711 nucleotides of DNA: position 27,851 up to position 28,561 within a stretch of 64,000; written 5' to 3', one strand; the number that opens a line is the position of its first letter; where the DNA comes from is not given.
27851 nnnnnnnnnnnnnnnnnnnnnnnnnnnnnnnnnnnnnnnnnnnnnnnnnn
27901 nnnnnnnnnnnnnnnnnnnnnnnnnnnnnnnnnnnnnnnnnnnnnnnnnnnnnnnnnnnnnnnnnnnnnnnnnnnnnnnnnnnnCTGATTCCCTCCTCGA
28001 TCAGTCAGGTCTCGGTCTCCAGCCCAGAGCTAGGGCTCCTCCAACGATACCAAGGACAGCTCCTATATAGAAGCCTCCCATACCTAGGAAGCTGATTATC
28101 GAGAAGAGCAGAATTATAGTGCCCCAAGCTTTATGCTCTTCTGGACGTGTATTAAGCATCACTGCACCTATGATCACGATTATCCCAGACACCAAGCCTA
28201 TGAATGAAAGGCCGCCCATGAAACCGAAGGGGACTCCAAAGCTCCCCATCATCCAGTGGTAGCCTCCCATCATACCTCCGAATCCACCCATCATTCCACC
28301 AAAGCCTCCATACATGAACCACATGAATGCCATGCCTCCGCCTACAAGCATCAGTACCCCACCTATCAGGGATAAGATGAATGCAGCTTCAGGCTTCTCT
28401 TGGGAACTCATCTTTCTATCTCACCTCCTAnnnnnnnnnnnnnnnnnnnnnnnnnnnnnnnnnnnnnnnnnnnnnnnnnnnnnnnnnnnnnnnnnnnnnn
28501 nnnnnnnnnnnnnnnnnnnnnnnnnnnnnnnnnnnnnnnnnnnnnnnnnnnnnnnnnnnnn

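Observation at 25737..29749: Copper-resistance operon with a Met/Gly-rich membrane protein and a PepSY-like ectoprotein as unusual partners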

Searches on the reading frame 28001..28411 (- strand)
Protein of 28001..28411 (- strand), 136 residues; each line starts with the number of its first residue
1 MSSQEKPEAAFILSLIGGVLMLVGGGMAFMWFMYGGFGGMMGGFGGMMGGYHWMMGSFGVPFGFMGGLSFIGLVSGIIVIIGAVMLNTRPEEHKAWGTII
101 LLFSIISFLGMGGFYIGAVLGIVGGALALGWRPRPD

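Call 3: search_protein_families(library=pfam, proteins=[window:28001-28411:-], max_evalue=0.1)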
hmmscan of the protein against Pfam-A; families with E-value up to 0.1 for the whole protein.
window:28001-28411:- (136 aa): 2 families
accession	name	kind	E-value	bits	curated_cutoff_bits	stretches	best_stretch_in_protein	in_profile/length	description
PF19609.4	DUF6114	-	1.8e-06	29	27.9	1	65-132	37-106/106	Family of unknown function (DUF6114)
PF13273.12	DUF4064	-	0.0034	18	32.1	1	7-108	2-100/102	Protein of unknown function (DUF4064)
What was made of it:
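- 28001..28411 (-): ORF-B: a four-helix membrane protein on the DUF6114/DUF4064 (tetraspanin-like clan) scaffold, with an invariant Trp96. Pfam DUF6114 at 29.0 bits (cut-off 27.9); DUF4064 E 0.0034 (call 3).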

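Call 4: search_protein_families(library=ncbifam, proteins=[window:28001-28411:-], max_evalue=0.1)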
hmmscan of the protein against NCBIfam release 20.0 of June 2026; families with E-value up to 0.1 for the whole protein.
window:28001-28411:- (136 aa): 0 families

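Call 5: find_homologous_proteins(query=window:28001-28411:-)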
Query window:28001-28411:- (136 aa): 774 proteins with E <= 0.001 among 1589 candidates; the best 120 are listed.
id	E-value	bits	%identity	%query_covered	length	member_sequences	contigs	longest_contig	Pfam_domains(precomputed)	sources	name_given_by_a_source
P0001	2.2e-77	276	100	100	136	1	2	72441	PF19609.5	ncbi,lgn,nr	ncbi:MAG: hypothetical protein H3Z50_02100 [archaeon]|nr:hypothetical protein [archaeon] MCP8306943.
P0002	1.0e-55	206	78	98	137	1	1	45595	PF19609.5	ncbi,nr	ncbi:MAG: hypothetical protein HXX80_06240 [Nitrososphaerales archaeon]|nr:hypothetical protein [Nit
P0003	7.0e-53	197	74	98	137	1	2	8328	PF19609.5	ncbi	ncbi:MAG: DUF6114 domain-containing protein [Nitrososphaerales archaeon]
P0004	2.2e-52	195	74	98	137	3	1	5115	PF19609.5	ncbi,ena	-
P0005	4.4e-52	194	70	100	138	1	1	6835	PF19609.5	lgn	-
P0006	5.3e-52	194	72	98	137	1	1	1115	PF19609.5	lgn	-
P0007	9.9e-52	193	68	98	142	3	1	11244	PF19609.5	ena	-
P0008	1.6e-51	192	75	98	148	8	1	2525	PF19609.5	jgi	-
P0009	2.4e-51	192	69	97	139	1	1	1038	PF19609.5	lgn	-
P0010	4.8e-51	191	76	98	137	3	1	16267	PF19609.5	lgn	-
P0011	3.9e-50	188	70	98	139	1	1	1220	PF19609.5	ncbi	-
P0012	7.7e-50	187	68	98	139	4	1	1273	PF19609.5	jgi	-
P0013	7.8e-50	187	70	100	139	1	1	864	PF19609.5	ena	-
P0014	8.2e-50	187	72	100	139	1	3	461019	PF19609.5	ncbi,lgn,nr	ncbi:MAG: DUF6114 domain-containing protein [Thaumarchaeota archaeon]|nr:DUF6114 domain-containing p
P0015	1.2e-49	186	68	100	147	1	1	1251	PF13273.13,PF19609.5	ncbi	-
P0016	1.9e-49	186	69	100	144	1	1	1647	PF19609.5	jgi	-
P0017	3.5e-49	185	67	96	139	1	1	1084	PF19609.5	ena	-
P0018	4.6e-49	184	67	98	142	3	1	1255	PF19609.5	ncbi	-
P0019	5.0e-49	184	68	98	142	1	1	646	PF19609.5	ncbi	-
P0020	5.3e-49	184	65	100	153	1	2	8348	PF19609.5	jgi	jgi:hypothetical protein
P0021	7.2e-49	184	67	100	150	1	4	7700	PF19609.5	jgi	-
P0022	8.5e-49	183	73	67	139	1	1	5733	PF19609.5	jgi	jgi:hypothetical protein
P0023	9.1e-49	183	68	99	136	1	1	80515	PF13273.13,PF19609.5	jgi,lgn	-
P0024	9.8e-49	183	71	66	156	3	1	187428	PF19609.5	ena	-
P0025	1.8e-48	182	64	99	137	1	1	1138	PF19609.5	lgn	-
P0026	2.2e-48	182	68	98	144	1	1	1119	PF19609.5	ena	-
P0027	3.1e-48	182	67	98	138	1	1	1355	PF19609.5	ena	-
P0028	3.1e-48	182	66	98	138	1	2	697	PF19609.5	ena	-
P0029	3.1e-48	182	67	98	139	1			PF19609.5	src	-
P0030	3.1e-48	182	69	99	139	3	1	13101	PF19609.5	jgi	-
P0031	3.2e-48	182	78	85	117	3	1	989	PF19609.5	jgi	-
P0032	4.4e-48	181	73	66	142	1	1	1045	PF19609.5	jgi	-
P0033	4.5e-48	181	72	97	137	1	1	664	PF19609.5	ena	-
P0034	4.8e-48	181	72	57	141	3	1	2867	PF19609.5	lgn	-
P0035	4.9e-48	181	70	67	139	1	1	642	PF19609.5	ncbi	-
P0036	8.1e-48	180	67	96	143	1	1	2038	PF19609.5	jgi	jgi:hypothetical protein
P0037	1.6e-47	179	65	96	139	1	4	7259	PF19609.5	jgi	jgi:hypothetical protein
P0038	1.8e-47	179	72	98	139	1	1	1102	PF19609.5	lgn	-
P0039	2.3e-47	179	61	96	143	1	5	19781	PF19609.5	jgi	jgi:hypothetical protein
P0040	2.5e-47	179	70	98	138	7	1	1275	PF19609.5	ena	-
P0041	2.6e-47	179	71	98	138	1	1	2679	PF13273.13,PF19609.5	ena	-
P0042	2.6e-47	179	71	98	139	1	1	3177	PF19609.5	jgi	-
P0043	4.3e-47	178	66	99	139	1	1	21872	PF19609.5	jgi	-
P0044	5.8e-47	178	69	99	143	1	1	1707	PF19609.5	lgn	-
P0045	6.8e-47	177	63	96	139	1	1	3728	PF19609.5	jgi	jgi:hypothetical protein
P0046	8.8e-47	177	64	96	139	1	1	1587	PF19609.5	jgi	jgi:hypothetical protein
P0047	1.2e-46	176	64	99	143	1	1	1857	PF19609.5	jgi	jgi:hypothetical protein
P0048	1.5e-46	176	67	100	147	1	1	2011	PF19609.5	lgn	-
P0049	2.7e-46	175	63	99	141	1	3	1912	PF19609.5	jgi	-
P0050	3.4e-46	175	63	99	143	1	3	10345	PF19609.5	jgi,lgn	jgi:hypothetical protein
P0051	3.6e-46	175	67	99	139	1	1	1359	PF19609.5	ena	-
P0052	5.2e-46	174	71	97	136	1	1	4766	PF19609.5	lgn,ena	-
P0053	8.4e-46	174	60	98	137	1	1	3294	PF13273.13,PF19609.5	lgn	-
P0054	1.1e-45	173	67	98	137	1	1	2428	PF19609.5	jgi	jgi:hypothetical protein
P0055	1.7e-45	173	58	100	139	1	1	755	PF19609.5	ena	-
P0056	1.9e-45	173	65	99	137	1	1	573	PF19609.5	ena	-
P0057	2.3e-45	172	68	93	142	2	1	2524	PF19609.5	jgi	jgi:hypothetical protein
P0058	4.0e-45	172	69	99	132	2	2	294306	PF19609.5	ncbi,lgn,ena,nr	ncbi:MAG: DUF6114 domain-containing protein [Thaumarchaeota archaeon]|nr:DUF6114 domain-containing p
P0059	4.8e-45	171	64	96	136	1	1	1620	PF19609.5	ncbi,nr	ncbi:hypothetical protein KAI11_03715 [Candidatus Bathyarchaeota archaeon]|nr:hypothetical protein [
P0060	6.4e-45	171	67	98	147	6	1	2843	PF19609.5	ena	-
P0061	6.8e-45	171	62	99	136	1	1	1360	PF13273.13,PF19609.5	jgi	jgi:hypothetical protein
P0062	8.7e-45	170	69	98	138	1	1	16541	PF19609.5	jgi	-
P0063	9.4e-45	170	65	85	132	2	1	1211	PF19609.5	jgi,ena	-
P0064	9.5e-45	170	58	97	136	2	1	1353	PF19609.5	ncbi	-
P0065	9.7e-45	170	62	99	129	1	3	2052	PF19609.5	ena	-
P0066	1.0e-44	170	59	99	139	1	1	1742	PF19609.5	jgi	-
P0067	1.4e-44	170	60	100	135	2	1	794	PF19609.5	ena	-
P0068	1.4e-44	170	65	100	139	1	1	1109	PF19609.5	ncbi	-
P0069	1.7e-44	169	71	66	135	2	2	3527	PF19609.5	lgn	-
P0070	2.3e-44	169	58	97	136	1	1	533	PF19609.5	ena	-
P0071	2.4e-44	169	65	96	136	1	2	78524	PF19609.5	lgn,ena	-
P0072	2.5e-44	169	63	100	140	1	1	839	PF19609.5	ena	-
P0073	2.6e-44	169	64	100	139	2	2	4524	PF13273.13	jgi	jgi:hypothetical protein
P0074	2.7e-44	169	64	98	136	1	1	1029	PF19609.5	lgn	-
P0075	3.5e-44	168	71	57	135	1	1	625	PF19609.5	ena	-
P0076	4.3e-44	168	67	100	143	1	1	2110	PF19609.5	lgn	-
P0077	5.1e-44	168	63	99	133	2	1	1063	PF19609.5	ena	-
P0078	6.1e-44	168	61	99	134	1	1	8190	PF19609.5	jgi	-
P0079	6.4e-44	168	62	100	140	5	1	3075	PF19609.5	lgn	-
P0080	7.2e-44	167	64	99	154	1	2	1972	PF19609.5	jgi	jgi:hypothetical protein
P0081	9.0e-44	167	63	100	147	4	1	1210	PF13273.13,PF19609.5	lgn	-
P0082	9.4e-44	167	65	96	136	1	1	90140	PF19609.5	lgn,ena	-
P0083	1.1e-43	167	74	60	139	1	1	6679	PF19609.5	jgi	jgi:hypothetical protein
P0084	1.2e-43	167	62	99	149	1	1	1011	PF13273.13,PF19609.5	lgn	-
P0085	1.2e-43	167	63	100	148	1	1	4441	PF19609.5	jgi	jgi:hypothetical protein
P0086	1.3e-43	167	65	98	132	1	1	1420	PF19609.5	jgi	jgi:hypothetical protein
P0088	1.7e-43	166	65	98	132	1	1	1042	PF19609.5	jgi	-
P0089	1.7e-43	166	63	100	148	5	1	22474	PF19609.5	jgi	jgi:hypothetical protein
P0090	1.8e-43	166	69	98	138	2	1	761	PF19609.5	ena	-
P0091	2.4e-43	166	65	96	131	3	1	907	PF19609.5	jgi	jgi:hypothetical protein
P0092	2.5e-43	166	69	98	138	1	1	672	PF19609.5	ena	-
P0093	2.7e-43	166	69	98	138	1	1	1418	PF19609.5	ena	-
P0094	3.7e-43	165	69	99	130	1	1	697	PF19609.5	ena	-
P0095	3.9e-43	165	65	100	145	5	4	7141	PF19609.5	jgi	-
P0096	5.1e-43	165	65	100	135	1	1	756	PF19609.5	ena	-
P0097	5.2e-43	165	58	98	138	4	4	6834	PF19609.5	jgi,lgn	jgi:hypothetical protein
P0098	5.8e-43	165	62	100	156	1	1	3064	PF13273.13,PF19609.5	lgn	-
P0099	5.9e-43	164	62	100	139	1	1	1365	PF13273.13,PF19609.5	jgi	jgi:hypothetical protein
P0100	6.0e-43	164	56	99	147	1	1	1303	PF13273.13,PF19609.5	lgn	-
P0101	8.6e-43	164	67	98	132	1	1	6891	PF19609.5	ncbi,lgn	-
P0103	9.0e-43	164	67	98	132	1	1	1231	PF19609.5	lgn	-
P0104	1.3e-42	163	64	100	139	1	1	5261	PF13273.13,PF19609.5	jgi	jgi:hypothetical protein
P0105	1.5e-42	163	67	98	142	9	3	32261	PF19609.5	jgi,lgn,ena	-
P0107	1.8e-42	163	63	98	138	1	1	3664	PF19609.5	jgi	-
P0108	2.0e-42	163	66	98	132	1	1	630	PF19609.5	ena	-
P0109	2.2e-42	163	61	99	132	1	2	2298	PF19609.5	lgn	-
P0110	2.3e-42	163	65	100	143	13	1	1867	PF13273.13,PF19609.5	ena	-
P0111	2.3e-42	163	61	99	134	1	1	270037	PF19609.5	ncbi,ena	-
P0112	2.7e-42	162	61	100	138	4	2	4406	PF19609.5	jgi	jgi:hypothetical protein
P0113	2.8e-42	162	62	99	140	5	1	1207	PF19609.5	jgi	-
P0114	3.6e-42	162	63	100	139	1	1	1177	PF13273.13,PF19609.5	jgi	-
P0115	3.6e-42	162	63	100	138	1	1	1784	PF13273.13,PF19609.5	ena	-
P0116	3.6e-42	162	65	98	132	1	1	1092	PF19609.5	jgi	-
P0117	3.9e-42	162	66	93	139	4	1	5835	PF19609.5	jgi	jgi:hypothetical protein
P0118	5.4e-42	161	69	51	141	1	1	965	PF19609.5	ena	-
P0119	5.5e-42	161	69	93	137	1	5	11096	PF13273.13,PF19609.5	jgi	jgi:hypothetical protein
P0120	5.6e-42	161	64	98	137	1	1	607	PF19609.5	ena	-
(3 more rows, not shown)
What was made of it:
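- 28001..28411 (-): 774 homologues found (call 5).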

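Call 8: find_encoding_contigs(protein=P0014, flank=6000, max_places=3)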
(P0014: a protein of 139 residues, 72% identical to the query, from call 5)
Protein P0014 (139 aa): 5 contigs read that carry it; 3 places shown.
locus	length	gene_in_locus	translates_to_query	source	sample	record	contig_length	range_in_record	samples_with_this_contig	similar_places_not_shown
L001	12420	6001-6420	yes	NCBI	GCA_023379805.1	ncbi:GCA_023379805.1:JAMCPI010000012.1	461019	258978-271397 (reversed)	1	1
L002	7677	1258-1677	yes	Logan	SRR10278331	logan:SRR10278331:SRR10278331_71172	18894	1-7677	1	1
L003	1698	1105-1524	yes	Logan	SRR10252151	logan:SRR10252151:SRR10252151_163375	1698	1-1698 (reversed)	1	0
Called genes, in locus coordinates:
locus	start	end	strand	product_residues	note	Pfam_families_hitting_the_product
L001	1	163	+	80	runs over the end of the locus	-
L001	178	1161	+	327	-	PF08271:Zn_Ribbon_TF (weak)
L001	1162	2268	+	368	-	PF02195:ParB_N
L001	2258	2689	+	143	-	-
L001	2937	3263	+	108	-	-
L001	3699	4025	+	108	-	PF01022:HTH_5, PF12802:MarR_2 (weak), PF12840:HTH_20, PF13412:HTH_24 (weak), PF25212:HVO_A0114 (weak), PF09339:HTH_IclR, PF01978:TrmB (weak)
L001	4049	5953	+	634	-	PF00122:E1-E2_ATPase, PF00702:Hydrolase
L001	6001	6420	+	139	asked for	PF19609:DUF6114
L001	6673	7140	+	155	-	PF03264:Cytochrom_NNT (weak), PF09699:Paired_CXXCH_1 (faint), PF14522:Cytochrome_C7 (faint), PF14537:Cytochrom_c3_2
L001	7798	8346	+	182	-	-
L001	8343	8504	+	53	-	-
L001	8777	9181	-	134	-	PF01402:RHH_1 (weak), PF08753:NikR_C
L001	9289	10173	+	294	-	PF01545:Cation_efflux, PF16916:ZT_dimer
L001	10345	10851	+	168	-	-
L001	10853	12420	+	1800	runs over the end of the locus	PF22067:Cep192_D3 (faint), PF04465:DUF499 (faint), PF17766:fn3_6 (faint), PF18998:Flg_new_2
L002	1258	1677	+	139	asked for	PF19609:DUF6114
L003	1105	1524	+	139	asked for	PF19609:DUF6114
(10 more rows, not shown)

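Call 9: find_encoding_contigs(protein=P0058, flank=6000, max_places=3)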
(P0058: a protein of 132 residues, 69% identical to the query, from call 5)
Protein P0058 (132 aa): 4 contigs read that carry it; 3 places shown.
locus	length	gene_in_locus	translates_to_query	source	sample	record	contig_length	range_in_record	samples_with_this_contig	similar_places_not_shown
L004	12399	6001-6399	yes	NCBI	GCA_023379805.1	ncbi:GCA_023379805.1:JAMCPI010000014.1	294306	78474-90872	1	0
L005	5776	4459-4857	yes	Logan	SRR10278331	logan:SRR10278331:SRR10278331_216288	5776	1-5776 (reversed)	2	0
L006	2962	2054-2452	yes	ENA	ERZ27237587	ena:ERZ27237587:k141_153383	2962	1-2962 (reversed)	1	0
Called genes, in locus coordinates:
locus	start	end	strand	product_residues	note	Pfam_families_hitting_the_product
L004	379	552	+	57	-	-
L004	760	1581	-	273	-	PF01547:SBP_bac_1 (faint), PF12849:PBP_like_2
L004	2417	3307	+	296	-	PF03050:DDE_Tnp_IS66 (weak), PF13610:DDE_Tnp_IS240, PF13683:rve_3 (weak)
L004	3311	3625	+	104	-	-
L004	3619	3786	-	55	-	-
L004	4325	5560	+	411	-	-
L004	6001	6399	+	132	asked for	PF19609:DUF6114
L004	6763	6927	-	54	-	-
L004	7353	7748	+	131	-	-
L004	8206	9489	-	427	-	PF02040:ArsB, PF03600:CitMHS, PF00939:Na_sulph_symp (weak)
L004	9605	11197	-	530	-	PF00909:Ammonium_transp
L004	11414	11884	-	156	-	PF13404:HTH_AsnC-type, PF13412:HTH_24, PF01037:AsnC_trans_reg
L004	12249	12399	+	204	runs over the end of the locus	PF01402:RHH_1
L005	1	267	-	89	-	?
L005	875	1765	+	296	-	PF03050:DDE_Tnp_IS66 (weak), PF13610:DDE_Tnp_IS240, PF13683:rve_3 (weak)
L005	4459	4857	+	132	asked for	PF19609:DUF6114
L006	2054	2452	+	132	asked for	PF19609:DUF6114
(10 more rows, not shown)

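Call 12: find_related_loci(query=A1, collection=genome_contigs, flank=10000)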
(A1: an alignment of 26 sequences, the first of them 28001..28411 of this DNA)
Query A1 (136 aa) in genome_contigs; peptide patterns used: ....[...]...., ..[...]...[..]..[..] (x = any residue, [..] = any of these).
421 stretches matched a pattern; 122 encode a relative of the query (tblastn E <= 1e-3); the best 80 are kept; 79 distinct loci.
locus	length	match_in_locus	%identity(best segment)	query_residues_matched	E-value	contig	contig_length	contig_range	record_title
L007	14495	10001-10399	78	1-133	1e-46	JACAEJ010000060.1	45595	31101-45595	MAG: Nitrososphaerales archaeon isolate L.E.AR.22 k119_2062181, whole genome shotgun sequence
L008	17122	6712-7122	61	1-136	5e-38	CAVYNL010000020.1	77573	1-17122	MAG: Candidatus Bathyarchaeota archaeon isolate MFD04408.bin.2.152 genome assembly, contig: contig_41489, whole genome s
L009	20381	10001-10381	59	1-133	4e-36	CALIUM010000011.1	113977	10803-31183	MAG: uncultured archaeon isolate S1_Bin_MAXBIN__147_sub_1 genome assembly, contig: c_000000592490, whole genome shotgun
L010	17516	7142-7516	59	1-134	3e-35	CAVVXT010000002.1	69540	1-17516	MAG: Nitrososphaeria archaeon isolate MFD03726.bin.1.205 genome assembly, contig: contig_100913, whole genome shotgun se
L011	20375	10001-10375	60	1-134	6e-34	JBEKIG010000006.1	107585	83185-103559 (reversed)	MAG: Nitrososphaeria archaeon isolate SPRUCE 295 SPRUCE_295_6, whole genome shotgun sequence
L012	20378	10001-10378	58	5-136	1e-33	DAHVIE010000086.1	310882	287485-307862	MAG TPA_asm: Thaumarchaeota archaeon isolate clean25 k141_895086, whole genome shotgun sequence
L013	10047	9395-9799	47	1-133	1e-33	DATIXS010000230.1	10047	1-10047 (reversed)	MAG TPA_asm: Candidatus Acidoferrum sp. isolate SMAG_U15255 k141_4883335, whole genome shotgun sequence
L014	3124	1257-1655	65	4-134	9e-33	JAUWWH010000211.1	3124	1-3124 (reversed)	MAG: Candidatus Bathyarchaeota archaeon isolate CSMAG_2653 CSMAG_2653_k127_3431498_length_3124_cov_20.0000, whole genome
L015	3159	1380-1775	63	3-136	4e-32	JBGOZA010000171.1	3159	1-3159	MAG: Candidatus Bathyarchaeia archaeon isolate OBJ_0618_130150_3 k141_6350714_length_3159_cov_8.0000, whole genome shotg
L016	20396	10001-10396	57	1-131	1e-31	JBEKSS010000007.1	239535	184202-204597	MAG: Candidatus Bathyarchaeia archaeon isolate SPRUCE 53 SPRUCE_53_7, whole genome shotgun sequence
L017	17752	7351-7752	60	1-136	2e-31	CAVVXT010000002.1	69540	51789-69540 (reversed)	MAG: Nitrososphaeria archaeon isolate MFD03726.bin.1.205 genome assembly, contig: contig_100913, whole genome shotgun se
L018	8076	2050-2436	55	1-133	7e-31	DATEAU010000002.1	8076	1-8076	MAG TPA_asm: Candidatus Bathyarchaeia archaeon isolate SMAG_U8226 k141_2755349, whole genome shotgun sequence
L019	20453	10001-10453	46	1-133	2e-27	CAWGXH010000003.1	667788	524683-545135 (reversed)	MAG: uncultured Methanomicrobiaceae archaeon isolate MFD02416.bin.2.52 genome assembly, contig: contig_2386, whole genom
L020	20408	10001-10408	55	3-136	9e-28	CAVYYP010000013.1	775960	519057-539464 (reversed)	MAG: Candidatus Bathyarchaeota archaeon isolate MFD02923.bin.1.72 genome assembly, contig: contig_5942, whole genome sho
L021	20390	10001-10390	61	2-133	7e-27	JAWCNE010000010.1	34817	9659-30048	MAG: Candidatus Bathyarchaeia archaeon isolate JZ-2_201709_bins_121 JZ-2_201709_bins_121_scaffold_10, whole genome shotg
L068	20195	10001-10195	58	71-133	2e-14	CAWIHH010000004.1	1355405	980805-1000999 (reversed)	MAG: Candidatus Bathyarchaeota archaeon isolate MFD03726.bin.2.69 genome assembly, contig: contig_29676, whole genome sh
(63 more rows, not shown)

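Call 18: predict_structure(alignment_id=A1)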
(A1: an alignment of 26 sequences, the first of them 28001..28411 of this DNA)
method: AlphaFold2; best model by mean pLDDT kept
length: 136 residues; sequences in the alignment: 26
mean_pLDDT: 71.2   pTM: 0.62
mean pLDDT of the five models: 71.2, 68.9, 68.5, 66.1, 65.4
residues with pLDDT >= 90: 1; 70-90: 83; 50-70: 27; < 50: 25
segments of 3 or more residues with pLDDT < 50: 37-59
pLDDT, mean of each block of 10 residues (from residue 1): 62 85 77 55 40 47 64 86 86 87 84 73 83 64
secondary structure, 60 per line:
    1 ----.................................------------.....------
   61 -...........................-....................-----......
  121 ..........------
elements in order: H5-37 H50-54 H62-88 H90-109 H115-130
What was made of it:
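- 28001..28411 (-): AF2 helices at 5-37, 62-88, 90-109 and 115-130 (call 18).
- On DUF6114 (PF19609) / DUF4064 (PF13273), tetraspanin-like clan: AF2 predicts four helices (call 18).
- The loop is disordered and lies between TM1 and TM2 (call 18).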

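Call 41: fold_search(model_id=the predicted structure, library=pdb)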
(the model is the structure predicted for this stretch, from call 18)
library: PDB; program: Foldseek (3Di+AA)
matches with E <= 10: 206; with E <= 0.001: 0
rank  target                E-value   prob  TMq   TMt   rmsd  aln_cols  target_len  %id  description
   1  8jj5_A                5.3e-01  0.51  0.34  0.22   7.7       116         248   13  Porcine uroplakin complex (released 2023-06-14)
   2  7uw9_g                7.2e-01  0.18  0.23  0.22  12.2       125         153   18  Citrus V-ATPase State 1, H in contact with subunit a (released 2022-07-06)
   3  9cf8_0                8.3e-01  0.47  0.37  0.27  11.8       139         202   16  Cryo-EM structure of human kidney V-ATPase state 1 (released 2025-08-06)
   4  8tf5                  9.2e-01  0.38  0.37  0.15  12.1       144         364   14  Crystal structure of orphan G protein-coupled receptor 6, pseudoapo form (released 2024-12-04)
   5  6zif_A                1.1e+00  0.80  0.49  0.58   5.4       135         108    8  The structure of a cytosolic copper storage protein from Methylocystis sp. Strain Rockwell (ATCC 49242) (released 2022-01-12)
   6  6vq6_b                1.2e+00  0.15  0.29  0.21  17.1       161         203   17  Mammalian V-ATPase from rat brain - composite model of rotational state 1 bound to ADP and SidK (built from focused re (released 2020-03-18)
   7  8qad                  1.3e+00  0.09  0.22  0.20  14.4       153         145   10  X-ray crystal structure of a de novo designed single-chain antiparallel 6-helix coiled-coil alpha-helical barrel, sc-apC (released 2024-07-03)
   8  6zif_B                1.4e+00  0.75  0.47  0.57   5.5       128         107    8  The structure of a cytosolic copper storage protein from Methylocystis sp. Strain Rockwell (ATCC 49242) (released 2022-01-12)
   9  9blw_R                1.4e+00  0.28  0.38  0.15  10.6       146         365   12  Human amylin1 Receptor in complex with Gs and Cagrilintide backbone (non-acylated) (released 2025-04-16)
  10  8hmp_R                1.4e+00  0.38  0.41  0.22   9.8       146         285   10  GPR52 with Gs and c17 (released 2023-06-21)
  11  8zrk_R                1.4e+00  0.21  0.33  0.17  11.5       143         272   10  Cryo-EM structure of GPR119-Gs Complex with small molecule agonist GSK-1292263 (released 2024-06-19)
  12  8y71_R                1.5e+00  0.30  0.42  0.20  12.5       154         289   10  positive allosteric modulator(BMS986187)-bound delta-opioid receptor-Gi complex (released 2026-01-07)
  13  5tj5_M                1.5e+00  0.11  0.26  0.25  20.4       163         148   12  Atomic model for the membrane-embedded motor of a eukaryotic V-ATPase (released 2016-10-26)
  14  6q58_D                1.6e+00  0.44  0.40  0.45   6.6       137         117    6  Copper loading to a cytosolic copper storage protein from Streptomyces lividans (five coppers) (released 2019-07-10)
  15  8zr5_C                1.6e+00  0.23  0.36  0.18  11.7       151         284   10  Cryo-EM Structure of GPR119-Gs-Firuglipel complex (released 2024-06-19)
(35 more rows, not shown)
